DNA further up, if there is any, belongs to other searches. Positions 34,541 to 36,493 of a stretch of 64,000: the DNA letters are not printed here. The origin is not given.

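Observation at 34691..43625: HdrA-MvhDGA-protease-HdrCB fused in one operon with an SdhB/SdhA-like pair: possible H2-driven bifurcating complex feeding a fumarate-reductase-type module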

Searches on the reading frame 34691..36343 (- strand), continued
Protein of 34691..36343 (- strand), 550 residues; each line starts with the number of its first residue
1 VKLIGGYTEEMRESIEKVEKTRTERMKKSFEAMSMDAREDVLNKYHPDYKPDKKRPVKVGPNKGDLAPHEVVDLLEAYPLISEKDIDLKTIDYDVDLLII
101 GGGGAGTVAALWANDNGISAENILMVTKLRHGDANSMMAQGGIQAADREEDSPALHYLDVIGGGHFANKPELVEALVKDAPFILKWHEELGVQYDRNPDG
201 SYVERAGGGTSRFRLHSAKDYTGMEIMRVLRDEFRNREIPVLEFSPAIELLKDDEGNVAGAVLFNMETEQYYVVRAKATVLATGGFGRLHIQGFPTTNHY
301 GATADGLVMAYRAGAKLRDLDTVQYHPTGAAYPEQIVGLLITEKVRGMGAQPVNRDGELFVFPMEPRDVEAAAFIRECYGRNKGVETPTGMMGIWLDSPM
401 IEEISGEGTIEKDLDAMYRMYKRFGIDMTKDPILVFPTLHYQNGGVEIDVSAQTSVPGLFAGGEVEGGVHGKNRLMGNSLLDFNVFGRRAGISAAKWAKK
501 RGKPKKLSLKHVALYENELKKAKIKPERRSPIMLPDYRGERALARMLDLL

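Call 91: search_protein_families(library=ncbifam, proteins=[P0178, P0188, P0189, P0193, P0195, P0197, P0205, P0213, P0124, P0128], max_evalue=1e-60)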
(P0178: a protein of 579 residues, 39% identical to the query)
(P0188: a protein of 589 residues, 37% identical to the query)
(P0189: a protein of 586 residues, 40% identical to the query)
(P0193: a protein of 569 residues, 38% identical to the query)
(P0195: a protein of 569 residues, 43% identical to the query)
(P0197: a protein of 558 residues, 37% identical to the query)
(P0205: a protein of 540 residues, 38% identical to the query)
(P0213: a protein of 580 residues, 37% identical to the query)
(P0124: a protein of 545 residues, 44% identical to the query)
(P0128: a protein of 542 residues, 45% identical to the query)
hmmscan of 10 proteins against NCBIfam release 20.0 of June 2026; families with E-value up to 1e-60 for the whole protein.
P0178 (579 aa): 21 families
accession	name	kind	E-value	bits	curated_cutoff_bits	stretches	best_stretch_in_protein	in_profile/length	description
NF005866.0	PRK07803.1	equivalog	1.7e-222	740.1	819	2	8-283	3-291/631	fumarate reductase/succinate dehydrogenase flavoprotein subunit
NF004900.0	PRK06263.1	equivalog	3.8e-194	646.3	718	1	11-552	5-540/546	fumarate reductase (CoM/CoB) subunit TfrA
TIGR01812.1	sdhA_frdA_Gneg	subfamily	3e-172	574.1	567.3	1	15-551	1-547/568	succinate dehydrogenase or fumarate reductase, flavoprotein subunit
TIGR01816.1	sdhA_forward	equivalog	6.2e-155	516.6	727.35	1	13-556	2-561/584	succinate dehydrogenase flavoprotein subunit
NF004724.0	PRK06069.1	subfamily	1.7e-153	511.9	826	1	11-556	3-561/577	succinate dehydrogenase/fumarate reductase flavoprotein subunit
NF004613.0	PRK05945.1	equivalog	7.6e-148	493.6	824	1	13-539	3-541/575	succinate dehydrogenase/fumarate reductase flavoprotein subunit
NF005037.0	PRK06452.1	equivalog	2.2e-134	449.1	862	1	11-551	3-545/566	succinate dehydrogenase flavoprotein subunit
NF006686.0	PRK09231.1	equivalog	8.6e-125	417.5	854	1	11-539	3-546/598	fumarate reductase (quinol) flavoprotein subunit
TIGR01176.1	fum_red_Fp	equivalog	2.6e-121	406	932.7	1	12-548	2-555/580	fumarate reductase (quinol) flavoprotein subunit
NF042982.1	MFR_Fp_SdhA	equivalog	2.7e-121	406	1100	1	13-539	47-579/612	8-methylmenaquinol:fumarate reductase flavoprotein subunit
NF006383.0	PRK08626.1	equivalog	1.5e-118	396.8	663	1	118-553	133-575/657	fumarate reductase flavoprotein subunit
NF005867.0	PRK07804.1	equivalog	4.1e-118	395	639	1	12-554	17-537/548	L-aspartate oxidase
TIGR00551.1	nadB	equivalog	5.3e-118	394.8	452.75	1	13-534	2-489/489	L-aspartate oxidase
NF005701.0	PRK07512.1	equivalog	5.4e-115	384.7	528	1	9-558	5-508/516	L-aspartate oxidase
NF005636.0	PRK07395.1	subfamily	1.6e-110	370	723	1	12-543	11-544/560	L-aspartate oxidase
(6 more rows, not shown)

P0188 (589 aa): 20 families
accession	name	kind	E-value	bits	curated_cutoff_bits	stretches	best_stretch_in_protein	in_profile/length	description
NF004900.0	PRK06263.1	equivalog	1.6e-166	555.1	718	1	2-553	4-542/546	fumarate reductase (CoM/CoB) subunit TfrA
TIGR01812.1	sdhA_frdA_Gneg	subfamily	9.4e-144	480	567.3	1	8-572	2-564/568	succinate dehydrogenase or fumarate reductase, flavoprotein subunit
NF005866.0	PRK07803.1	equivalog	1.8e-131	439.4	819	2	279-560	317-596/631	fumarate reductase/succinate dehydrogenase flavoprotein subunit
NF004724.0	PRK06069.1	subfamily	2.8e-130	435.2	826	1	1-572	1-573/577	succinate dehydrogenase/fumarate reductase flavoprotein subunit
TIGR01816.1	sdhA_forward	equivalog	5.8e-117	391.3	727.35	1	7-560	4-566/584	succinate dehydrogenase flavoprotein subunit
NF005636.0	PRK07395.1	subfamily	4.8e-112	375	723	1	5-551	12-553/560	L-aspartate oxidase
TIGR00551.1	nadB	equivalog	5.1e-112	375.1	452.75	1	6-532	3-489/489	L-aspartate oxidase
NF004613.0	PRK05945.1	equivalog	7.9e-109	364.8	824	1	5-572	3-571/575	succinate dehydrogenase/fumarate reductase flavoprotein subunit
NF006686.0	PRK09231.1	equivalog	1.6e-108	363.8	854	1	1-571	1-576/598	fumarate reductase (quinol) flavoprotein subunit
NF005867.0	PRK07804.1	equivalog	1.2e-105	353.8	639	1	5-556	18-540/548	L-aspartate oxidase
TIGR01176.1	fum_red_Fp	equivalog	1.4e-105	354.1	932.7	1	3-572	1-575/580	fumarate reductase (quinol) flavoprotein subunit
NF005701.0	PRK07512.1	equivalog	1.2e-104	350.5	528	1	3-542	7-494/516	L-aspartate oxidase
NF042982.1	MFR_Fp_SdhA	equivalog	2.2e-98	330.3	1100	1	7-548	49-591/612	8-methylmenaquinol:fumarate reductase flavoprotein subunit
NF005037.0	PRK06452.1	equivalog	2.4e-96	323.5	862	1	1-572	1-562/566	succinate dehydrogenase flavoprotein subunit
NF005978.0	PRK08071.1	equivalog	5.7e-94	315.4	621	1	5-538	3-497/514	L-aspartate oxidase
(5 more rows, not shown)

P0189 (586 aa): 20 families
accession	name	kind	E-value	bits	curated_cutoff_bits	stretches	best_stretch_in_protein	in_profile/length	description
NF004900.0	PRK06263.1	equivalog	2.2e-177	591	718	1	5-548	3-538/546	fumarate reductase (CoM/CoB) subunit TfrA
NF005866.0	PRK07803.1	equivalog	3.6e-144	481.3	819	2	6-279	5-290/631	fumarate reductase/succinate dehydrogenase flavoprotein subunit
TIGR01812.1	sdhA_frdA_Gneg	subfamily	2.3e-140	468.8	567.3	1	11-564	1-561/568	succinate dehydrogenase or fumarate reductase, flavoprotein subunit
TIGR01816.1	sdhA_forward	equivalog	1.9e-122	409.4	727.35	1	10-570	3-578/584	succinate dehydrogenase flavoprotein subunit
NF004724.0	PRK06069.1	subfamily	2.3e-120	402.5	826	1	6-563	2-569/577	succinate dehydrogenase/fumarate reductase flavoprotein subunit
NF004613.0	PRK05945.1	equivalog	1.9e-110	370.1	824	1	9-567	3-571/575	succinate dehydrogenase/fumarate reductase flavoprotein subunit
TIGR00551.1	nadB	equivalog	6.6e-106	354.9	452.75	1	10-532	3-489/489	L-aspartate oxidase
NF005037.0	PRK06452.1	equivalog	2.3e-100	336.8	862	1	7-563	3-558/566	succinate dehydrogenase flavoprotein subunit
NF005867.0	PRK07804.1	equivalog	5.9e-97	325.2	639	1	9-558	18-543/548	L-aspartate oxidase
NF006686.0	PRK09231.1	equivalog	4.9e-96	322.6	854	1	7-533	3-542/598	fumarate reductase (quinol) flavoprotein subunit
NF005636.0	PRK07395.1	subfamily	2.8e-95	319.7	723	1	9-540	12-543/560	L-aspartate oxidase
NF042982.1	MFR_Fp_SdhA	equivalog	3.7e-95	319.6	1100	1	4-540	42-582/612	8-methylmenaquinol:fumarate reductase flavoprotein subunit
NF006383.0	PRK08626.1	equivalog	1.7e-94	317.4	663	1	119-550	137-573/657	fumarate reductase flavoprotein subunit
TIGR01176.1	fum_red_Fp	equivalog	1.7e-91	307.7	932.7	1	8-535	2-540/580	fumarate reductase (quinol) flavoprotein subunit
NF005701.0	PRK07512.1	equivalog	2.4e-90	303.3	528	1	5-537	5-489/516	L-aspartate oxidase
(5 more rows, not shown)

P0193 (569 aa): 22 families
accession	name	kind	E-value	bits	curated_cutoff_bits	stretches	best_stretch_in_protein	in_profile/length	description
NF004900.0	PRK06263.1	equivalog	2.3e-207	690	718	1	4-550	4-543/546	fumarate reductase (CoM/CoB) subunit TfrA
TIGR01812.1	sdhA_frdA_Gneg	subfamily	5.2e-176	586.5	567.3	1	9-563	1-564/568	succinate dehydrogenase or fumarate reductase, flavoprotein subunit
NF005866.0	PRK07803.1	equivalog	1.5e-168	561.9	819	2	4-277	5-291/631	fumarate reductase/succinate dehydrogenase flavoprotein subunit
NF004724.0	PRK06069.1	subfamily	2.2e-157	524.7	826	1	4-564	2-574/577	succinate dehydrogenase/fumarate reductase flavoprotein subunit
TIGR01816.1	sdhA_forward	equivalog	5.7e-149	496.9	727.35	1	8-555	3-567/584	succinate dehydrogenase flavoprotein subunit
NF004613.0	PRK05945.1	equivalog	8.5e-142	473.7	824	1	6-563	2-571/575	succinate dehydrogenase/fumarate reductase flavoprotein subunit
NF005037.0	PRK06452.1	equivalog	3.6e-131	438.5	862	1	4-563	2-562/566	succinate dehydrogenase flavoprotein subunit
NF006686.0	PRK09231.1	equivalog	2.5e-126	422.6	854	1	4-563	2-577/598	fumarate reductase (quinol) flavoprotein subunit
TIGR01176.1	fum_red_Fp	equivalog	2.3e-125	419.5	932.7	1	6-563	2-575/580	fumarate reductase (quinol) flavoprotein subunit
TIGR00551.1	nadB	equivalog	4.3e-119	398.4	452.75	1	7-528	2-489/489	L-aspartate oxidase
NF042982.1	MFR_Fp_SdhA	equivalog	5.3e-114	381.9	1100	1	7-560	47-606/612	8-methylmenaquinol:fumarate reductase flavoprotein subunit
NF005636.0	PRK07395.1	subfamily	7.8e-113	377.6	723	1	7-544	12-550/560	L-aspartate oxidase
NF005867.0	PRK07804.1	equivalog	1.3e-112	376.9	639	1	7-551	18-539/548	L-aspartate oxidase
NF006383.0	PRK08626.1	equivalog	9.8e-112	374.3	663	1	112-547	133-573/657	fumarate reductase flavoprotein subunit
NF006567.0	PRK09077.1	equivalog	5.5e-103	345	629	1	6-533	7-524/537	L-aspartate oxidase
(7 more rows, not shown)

P0195 (569 aa): 22 families
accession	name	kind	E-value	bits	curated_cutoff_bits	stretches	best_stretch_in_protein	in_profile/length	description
NF005866.0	PRK07803.1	equivalog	5.9e-198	659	819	2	2-275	5-291/631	fumarate reductase/succinate dehydrogenase flavoprotein subunit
NF004900.0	PRK06263.1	equivalog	2.5e-183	610.6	718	1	2-546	4-542/546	fumarate reductase (CoM/CoB) subunit TfrA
TIGR01812.1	sdhA_frdA_Gneg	subfamily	5.1e-164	546.9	567.3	1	7-531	1-535/568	succinate dehydrogenase or fumarate reductase, flavoprotein subunit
TIGR01816.1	sdhA_forward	equivalog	3.9e-147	490.9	727.35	1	5-535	2-548/584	succinate dehydrogenase flavoprotein subunit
NF004724.0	PRK06069.1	subfamily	3.8e-143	477.7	826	1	1-549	1-562/577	succinate dehydrogenase/fumarate reductase flavoprotein subunit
NF004613.0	PRK05945.1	equivalog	1.5e-130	436.5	824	1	6-530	4-540/575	succinate dehydrogenase/fumarate reductase flavoprotein subunit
NF005037.0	PRK06452.1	equivalog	9.9e-129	430.4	862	1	1-532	1-534/566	succinate dehydrogenase flavoprotein subunit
NF006686.0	PRK09231.1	equivalog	2.3e-123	412.8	854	1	1-527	1-542/598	fumarate reductase (quinol) flavoprotein subunit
NF005867.0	PRK07804.1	equivalog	2.7e-121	405.5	639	1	5-550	18-541/548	L-aspartate oxidase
TIGR00551.1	nadB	equivalog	4.1e-121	405.1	452.75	1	5-526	2-489/489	L-aspartate oxidase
TIGR01176.1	fum_red_Fp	equivalog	1.3e-116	390.6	932.7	1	4-525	2-536/580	fumarate reductase (quinol) flavoprotein subunit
NF042982.1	MFR_Fp_SdhA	equivalog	3.7e-116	389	1100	1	5-527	47-575/612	8-methylmenaquinol:fumarate reductase flavoprotein subunit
NF005636.0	PRK07395.1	subfamily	4.9e-116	388.2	723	1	5-540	12-549/560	L-aspartate oxidase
NF005701.0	PRK07512.1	equivalog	4.6e-108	361.8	528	1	5-534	9-492/516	L-aspartate oxidase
NF005978.0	PRK08071.1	equivalog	7.2e-106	354.6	621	1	6-536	4-501/514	L-aspartate oxidase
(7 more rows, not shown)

P0197 (558 aa): 20 families
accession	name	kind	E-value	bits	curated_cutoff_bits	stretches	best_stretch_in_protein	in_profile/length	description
NF004900.0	PRK06263.1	equivalog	1.3e-187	624.8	718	1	5-550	4-543/546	fumarate reductase (CoM/CoB) subunit TfrA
NF005866.0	PRK07803.1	equivalog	5.5e-155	517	819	2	1-277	1-290/631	fumarate reductase/succinate dehydrogenase flavoprotein subunit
TIGR01812.1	sdhA_frdA_Gneg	subfamily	1.6e-150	502.3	567.3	1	10-552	1-553/568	succinate dehydrogenase or fumarate reductase, flavoprotein subunit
NF004724.0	PRK06069.1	subfamily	2.5e-144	481.6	826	1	5-555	2-565/577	succinate dehydrogenase/fumarate reductase flavoprotein subunit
TIGR01816.1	sdhA_forward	equivalog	2.6e-122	408.9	727.35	1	9-545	3-555/584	succinate dehydrogenase flavoprotein subunit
NF005037.0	PRK06452.1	equivalog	5.9e-115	385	862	1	8-555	5-554/566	succinate dehydrogenase flavoprotein subunit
NF004613.0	PRK05945.1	equivalog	1.3e-113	380.6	824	1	8-555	3-563/575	succinate dehydrogenase/fumarate reductase flavoprotein subunit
TIGR00551.1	nadB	equivalog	2.9e-110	369.3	452.75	1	8-528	2-488/489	L-aspartate oxidase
NF006686.0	PRK09231.1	equivalog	1.2e-109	367.6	854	1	6-544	3-557/598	fumarate reductase (quinol) flavoprotein subunit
NF005867.0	PRK07804.1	equivalog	1.8e-106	356.6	639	1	8-546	18-534/548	L-aspartate oxidase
TIGR01176.1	fum_red_Fp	equivalog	3.4e-104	349.6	932.7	1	7-547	2-558/580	fumarate reductase (quinol) flavoprotein subunit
NF042982.1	MFR_Fp_SdhA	equivalog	1.1e-102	344.5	1100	1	5-541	44-587/612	8-methylmenaquinol:fumarate reductase flavoprotein subunit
NF006383.0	PRK08626.1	equivalog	2.2e-100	336.8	663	1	132-541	152-567/657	fumarate reductase flavoprotein subunit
NF005636.0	PRK07395.1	subfamily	3.4e-100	335.9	723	1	7-544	11-550/560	L-aspartate oxidase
NF005978.0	PRK08071.1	equivalog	2.6e-97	326.4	621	1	8-549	3-510/514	L-aspartate oxidase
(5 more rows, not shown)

P0205 (540 aa): 17 families
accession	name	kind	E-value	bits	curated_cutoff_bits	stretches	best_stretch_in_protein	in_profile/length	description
NF004900.0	PRK06263.1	equivalog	3.2e-137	458.4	718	1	2-400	4-396/546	fumarate reductase (CoM/CoB) subunit TfrA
TIGR01812.1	sdhA_frdA_Gneg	subfamily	6.7e-105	351.7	567.3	1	7-400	1-396/568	succinate dehydrogenase or fumarate reductase, flavoprotein subunit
NF004724.0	PRK06069.1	subfamily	3e-98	329.5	826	1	1-398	1-404/577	succinate dehydrogenase/fumarate reductase flavoprotein subunit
NF005866.0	PRK07803.1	equivalog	2.1e-95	320.2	819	1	5-281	8-292/631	fumarate reductase/succinate dehydrogenase flavoprotein subunit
TIGR00551.1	nadB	equivalog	1.7e-94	317.3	452.75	1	6-403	3-384/489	L-aspartate oxidase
NF005701.0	PRK07512.1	equivalog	7.3e-92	308.4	528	1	3-400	7-389/516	L-aspartate oxidase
NF005636.0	PRK07395.1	subfamily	1.2e-86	291.1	723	1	5-399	12-397/560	L-aspartate oxidase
NF005867.0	PRK07804.1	equivalog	2e-85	287.1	639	1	5-401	18-410/548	L-aspartate oxidase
NF006567.0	PRK09077.1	equivalog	9.8e-85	284.8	629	1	3-399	6-400/537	L-aspartate oxidase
TIGR01816.1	sdhA_forward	equivalog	6.8e-84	282.1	727.35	1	7-401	4-408/584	succinate dehydrogenase flavoprotein subunit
NF006686.0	PRK09231.1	equivalog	5.9e-83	279.4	854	1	1-402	1-409/598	fumarate reductase (quinol) flavoprotein subunit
TIGR01176.1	fum_red_Fp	equivalog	1.7e-82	277.9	932.7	1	4-403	2-408/580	fumarate reductase (quinol) flavoprotein subunit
NF042982.1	MFR_Fp_SdhA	equivalog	1.8e-81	274.4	1100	1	5-397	47-438/612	8-methylmenaquinol:fumarate reductase flavoprotein subunit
NF004613.0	PRK05945.1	equivalog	7.9e-81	272.4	824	1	5-401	3-406/575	succinate dehydrogenase/fumarate reductase flavoprotein subunit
NF005978.0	PRK08071.1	equivalog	7e-76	255.7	621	1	6-400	4-380/514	L-aspartate oxidase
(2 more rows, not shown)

P0213 (580 aa): 19 families
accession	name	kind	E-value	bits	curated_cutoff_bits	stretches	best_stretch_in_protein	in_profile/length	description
NF004900.0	PRK06263.1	equivalog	2.5e-169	564.4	718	1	5-552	3-538/546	fumarate reductase (CoM/CoB) subunit TfrA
NF005866.0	PRK07803.1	equivalog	4.4e-154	514.1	819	2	8-280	7-290/631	fumarate reductase/succinate dehydrogenase flavoprotein subunit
TIGR01812.1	sdhA_frdA_Gneg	subfamily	1.4e-140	469.5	567.3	1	11-571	1-565/568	succinate dehydrogenase or fumarate reductase, flavoprotein subunit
NF004724.0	PRK06069.1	subfamily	4.2e-134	447.9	826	1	6-573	2-576/577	succinate dehydrogenase/fumarate reductase flavoprotein subunit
TIGR01816.1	sdhA_forward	equivalog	2.4e-118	395.8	727.35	1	10-570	3-575/584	succinate dehydrogenase flavoprotein subunit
NF004613.0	PRK05945.1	equivalog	1.3e-114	383.9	824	1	8-573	2-574/575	succinate dehydrogenase/fumarate reductase flavoprotein subunit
NF005037.0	PRK06452.1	equivalog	4.2e-110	368.9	862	1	7-571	3-563/566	succinate dehydrogenase flavoprotein subunit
TIGR00551.1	nadB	equivalog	1.3e-97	327.6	452.75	1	9-535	2-489/489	L-aspartate oxidase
NF005867.0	PRK07804.1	equivalog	1.4e-94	317.3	639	1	9-555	18-536/548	L-aspartate oxidase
NF006686.0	PRK09231.1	equivalog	9.5e-94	315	854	1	7-571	3-578/598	fumarate reductase (quinol) flavoprotein subunit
TIGR01176.1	fum_red_Fp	equivalog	1.1e-91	308.2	932.7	1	8-571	2-576/580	fumarate reductase (quinol) flavoprotein subunit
NF042982.1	MFR_Fp_SdhA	equivalog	1.3e-91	307.9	1100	1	7-572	45-611/612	8-methylmenaquinol:fumarate reductase flavoprotein subunit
NF005701.0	PRK07512.1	equivalog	9.5e-91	304.7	528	1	5-540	5-489/516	L-aspartate oxidase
NF005636.0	PRK07395.1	subfamily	4.5e-87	292.6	723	1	9-546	12-545/560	L-aspartate oxidase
NF006383.0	PRK08626.1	equivalog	1e-85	288.3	663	1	6-555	2-574/657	fumarate reductase flavoprotein subunit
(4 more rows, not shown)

P0124 (545 aa): 17 families
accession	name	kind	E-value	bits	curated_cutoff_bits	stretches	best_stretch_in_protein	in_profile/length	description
NF004900.0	PRK06263.1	equivalog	2.9e-104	349.6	718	1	86-498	5-415/546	fumarate reductase (CoM/CoB) subunit TfrA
TIGR00551.1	nadB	equivalog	4.4e-90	302.7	452.75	1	88-498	2-401/489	L-aspartate oxidase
TIGR01812.1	sdhA_frdA_Gneg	subfamily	2.5e-89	300.3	567.3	1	90-499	1-416/568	succinate dehydrogenase or fumarate reductase, flavoprotein subunit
NF005867.0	PRK07804.1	equivalog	2.5e-87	293.4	639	1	86-496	16-426/548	L-aspartate oxidase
NF005866.0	PRK07803.1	equivalog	5.2e-83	279.3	819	0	88-352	8-284/631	fumarate reductase/succinate dehydrogenase flavoprotein subunit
NF005978.0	PRK08071.1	equivalog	4.4e-80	269.6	621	1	88-496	3-397/514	L-aspartate oxidase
NF005636.0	PRK07395.1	subfamily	4.1e-78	263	723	1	86-502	10-420/560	L-aspartate oxidase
NF005701.0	PRK07512.1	equivalog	1.3e-75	254.7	528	1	86-498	7-408/516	L-aspartate oxidase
NF004820.0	PRK06175.1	equivalog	1.7e-73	247.9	472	1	87-501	3-401/433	L-aspartate oxidase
NF004724.0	PRK06069.1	subfamily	2.1e-73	247.4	826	1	86-501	3-428/577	succinate dehydrogenase/fumarate reductase flavoprotein subunit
TIGR01816.1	sdhA_forward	equivalog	1.7e-72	244.4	727.35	1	88-505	2-434/584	succinate dehydrogenase flavoprotein subunit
NF042982.1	MFR_Fp_SdhA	equivalog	8.7e-71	239.1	1100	1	86-493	45-455/612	8-methylmenaquinol:fumarate reductase flavoprotein subunit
NF006567.0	PRK09077.1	equivalog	1.2e-69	235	629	1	86-490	6-413/537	L-aspartate oxidase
NF006686.0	PRK09231.1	equivalog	4.7e-65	220.2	854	1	86-494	3-422/598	fumarate reductase (quinol) flavoprotein subunit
NF004613.0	PRK05945.1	equivalog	5.5e-65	220.1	824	1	88-501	3-427/575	succinate dehydrogenase/fumarate reductase flavoprotein subunit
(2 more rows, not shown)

P0128 (542 aa): 13 families
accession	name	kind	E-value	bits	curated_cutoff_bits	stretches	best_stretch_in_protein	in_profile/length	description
NF004900.0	PRK06263.1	equivalog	6.8e-96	322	718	1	84-511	7-428/546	fumarate reductase (CoM/CoB) subunit TfrA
NF005867.0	PRK07804.1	equivalog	1.7e-79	267.6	639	1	76-497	10-428/548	L-aspartate oxidase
NF005866.0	PRK07803.1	equivalog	2.8e-78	263.6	819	0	84-351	8-286/631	fumarate reductase/succinate dehydrogenase flavoprotein subunit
TIGR00551.1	nadB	equivalog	1.9e-76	257.8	452.75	1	84-498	2-403/489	L-aspartate oxidase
TIGR01812.1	sdhA_frdA_Gneg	subfamily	2.2e-76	257.6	567.3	1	86-510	1-428/568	succinate dehydrogenase or fumarate reductase, flavoprotein subunit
NF005978.0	PRK08071.1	equivalog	1.5e-68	231.5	621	1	84-489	3-391/514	L-aspartate oxidase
NF004724.0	PRK06069.1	subfamily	4.4e-67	226.6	826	1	85-508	6-437/577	succinate dehydrogenase/fumarate reductase flavoprotein subunit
TIGR01813.1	flavo_cyto_c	subfamily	2.4e-66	224.3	285.45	0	86-368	1-292/444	flavocytochrome c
NF005701.0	PRK07512.1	equivalog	6.3e-65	219.5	528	1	84-496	9-407/516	L-aspartate oxidase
NF005636.0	PRK07395.1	subfamily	1.1e-64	218.7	723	1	80-505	8-424/560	L-aspartate oxidase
NF004820.0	PRK06175.1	equivalog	5.6e-63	213.3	472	1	83-510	3-410/433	L-aspartate oxidase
NF042982.1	MFR_Fp_SdhA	equivalog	5.2e-62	210.1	1100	1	84-513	47-477/612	8-methylmenaquinol:fumarate reductase flavoprotein subunit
NF006567.0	PRK09077.1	equivalog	2.5e-61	207.5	629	1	83-484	7-407/537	L-aspartate oxidase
